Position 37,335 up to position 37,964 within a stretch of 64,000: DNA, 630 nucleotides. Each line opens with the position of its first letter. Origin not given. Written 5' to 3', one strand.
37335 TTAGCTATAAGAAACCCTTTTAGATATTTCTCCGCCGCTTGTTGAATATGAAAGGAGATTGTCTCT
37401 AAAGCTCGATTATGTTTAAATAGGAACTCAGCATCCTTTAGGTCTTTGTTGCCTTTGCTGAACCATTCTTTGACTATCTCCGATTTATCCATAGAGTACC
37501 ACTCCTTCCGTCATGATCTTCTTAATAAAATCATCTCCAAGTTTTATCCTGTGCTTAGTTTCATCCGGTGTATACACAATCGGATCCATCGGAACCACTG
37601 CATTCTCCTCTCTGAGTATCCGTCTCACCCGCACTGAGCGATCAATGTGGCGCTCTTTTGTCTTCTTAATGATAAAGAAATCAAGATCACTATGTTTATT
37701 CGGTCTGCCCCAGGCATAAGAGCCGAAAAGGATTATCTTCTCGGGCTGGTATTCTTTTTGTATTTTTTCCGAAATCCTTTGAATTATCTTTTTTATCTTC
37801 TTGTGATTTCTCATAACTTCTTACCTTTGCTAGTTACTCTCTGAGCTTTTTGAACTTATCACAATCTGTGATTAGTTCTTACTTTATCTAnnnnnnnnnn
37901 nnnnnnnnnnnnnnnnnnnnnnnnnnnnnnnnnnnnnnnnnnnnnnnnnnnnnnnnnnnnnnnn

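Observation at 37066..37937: HEPN/MNT toxin-antitoxin cassette inserted at the 3' end of purB with a 40-bp target duplication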

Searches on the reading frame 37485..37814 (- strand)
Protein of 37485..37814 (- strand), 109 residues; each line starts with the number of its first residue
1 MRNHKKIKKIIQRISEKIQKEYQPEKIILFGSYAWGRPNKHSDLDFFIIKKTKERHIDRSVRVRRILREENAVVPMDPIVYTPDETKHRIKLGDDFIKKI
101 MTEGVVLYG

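Call 5: search_protein_families(library=pfam, proteins=[window:37485-37814:-])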
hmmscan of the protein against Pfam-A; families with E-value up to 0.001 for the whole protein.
window:37485-37814:- (109 aa): 3 families
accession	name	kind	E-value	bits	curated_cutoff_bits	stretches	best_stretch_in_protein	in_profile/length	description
PF18765.7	Polbeta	-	4.6e-10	40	26.9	1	13-108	2-88/93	Polymerase beta, Nucleotidyltransferase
PF01909.29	NTP_transf_2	-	9.6e-10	39.2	21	1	12-101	2-87/93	Nucleotidyltransferase domain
PF22600.2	MTPAP-like_central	-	1.1e-05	25.9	27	1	3-67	18-80/139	Poly(A) RNA polymerase, mitochondrial-like, central palm domain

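Call 38: find_homologous_proteins(query=window:37485-37814:-, max_evalue=1e-30)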
Query window:37485-37814:- (109 aa): 78 proteins with E <= 1e-30 among 328 candidates.
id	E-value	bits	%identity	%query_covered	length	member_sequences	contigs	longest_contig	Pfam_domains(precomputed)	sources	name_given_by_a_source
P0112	1.6e-60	220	92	100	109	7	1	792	PF18765.8,PF01909.30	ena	-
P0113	4.7e-60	218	92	100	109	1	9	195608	PF18765.8,PF01909.30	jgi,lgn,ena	jgi:predicted nucleotidyltransferase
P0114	2.2e-52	193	80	100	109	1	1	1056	PF18765.8,PF01909.30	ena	-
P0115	1.2e-51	191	83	86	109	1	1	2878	PF18765.8,PF01909.30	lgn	-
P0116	2.6e-49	183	72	100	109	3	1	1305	PF18765.8,PF22600.3,PF01909.30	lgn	-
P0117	4.5e-49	183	72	100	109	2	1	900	PF18765.8,PF22600.3,PF01909.30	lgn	-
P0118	7.8e-49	182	75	99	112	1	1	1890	PF18765.8,PF22600.3,PF01909.30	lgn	-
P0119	8.1e-49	182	76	100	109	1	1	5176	PF18765.8,PF22600.3,PF01909.30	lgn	-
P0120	7.6e-48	179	76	82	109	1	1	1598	PF18765.8,PF01909.30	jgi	jgi:predicted nucleotidyltransferase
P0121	9.6e-48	178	76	90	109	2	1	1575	PF18765.8,PF01909.30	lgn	-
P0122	3.3e-47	177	76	83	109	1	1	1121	PF18765.8,PF01909.30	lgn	-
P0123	7.0e-47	176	76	82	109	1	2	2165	PF18765.8,PF01909.30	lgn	-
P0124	1.4e-46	175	71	100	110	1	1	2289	PF18765.8,PF01909.30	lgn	-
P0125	3.1e-46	174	72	100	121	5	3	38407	PF18765.8,PF01909.30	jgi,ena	-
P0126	3.3e-46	173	71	100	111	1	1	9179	PF18765.8,PF22600.3,PF01909.30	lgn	-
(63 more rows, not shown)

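Call 40: search_solved_structures(query=window:37485-37814:-, max_evalue=0.01)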
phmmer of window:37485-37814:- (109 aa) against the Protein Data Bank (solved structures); distinct sequences matched with E-value up to 0.01: 2.
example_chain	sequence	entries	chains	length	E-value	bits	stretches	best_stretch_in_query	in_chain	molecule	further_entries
9xbd_E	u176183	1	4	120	0.00017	24.8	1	3-107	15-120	Nucleotidyltransferase domain-containing protein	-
9z7q_I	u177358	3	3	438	0.0035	20.6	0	11-48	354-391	Cmr1-MntA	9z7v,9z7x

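Call 41: search_protein_families(library=padloc, proteins=[window:37485-37814:-], max_evalue=0.001)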
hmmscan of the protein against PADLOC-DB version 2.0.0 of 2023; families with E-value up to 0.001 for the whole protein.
window:37485-37814:- (109 aa): 9 families
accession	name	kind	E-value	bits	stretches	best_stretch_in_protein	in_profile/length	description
PDLC04903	PDC-S09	-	5.1e-11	40.8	1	1-68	1-70/108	-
PDLC04906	PDC-S09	-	5.8e-11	40.6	1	1-69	1-69/98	-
PDLC04907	PDC-S09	-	6.9e-08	30.6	1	4-64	7-68/114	-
PDLC04368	PDC-M05A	-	7.5e-08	30.4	1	26-103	109-183/201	-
PDLC04904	PDC-S09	-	1e-06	26.9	1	6-61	8-61/104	-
PDLC04372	PDC-M05A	-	6.7e-06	24.5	1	26-106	78-155/167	-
PDLC04902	PDC-S09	-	5.5e-05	21.4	1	15-58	12-55/97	-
PDLC04905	PDC-S09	-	0.00039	18.7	1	8-57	6-56/101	-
PDLC04778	PDC-M70A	-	0.00071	17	1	8-76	30-101/355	-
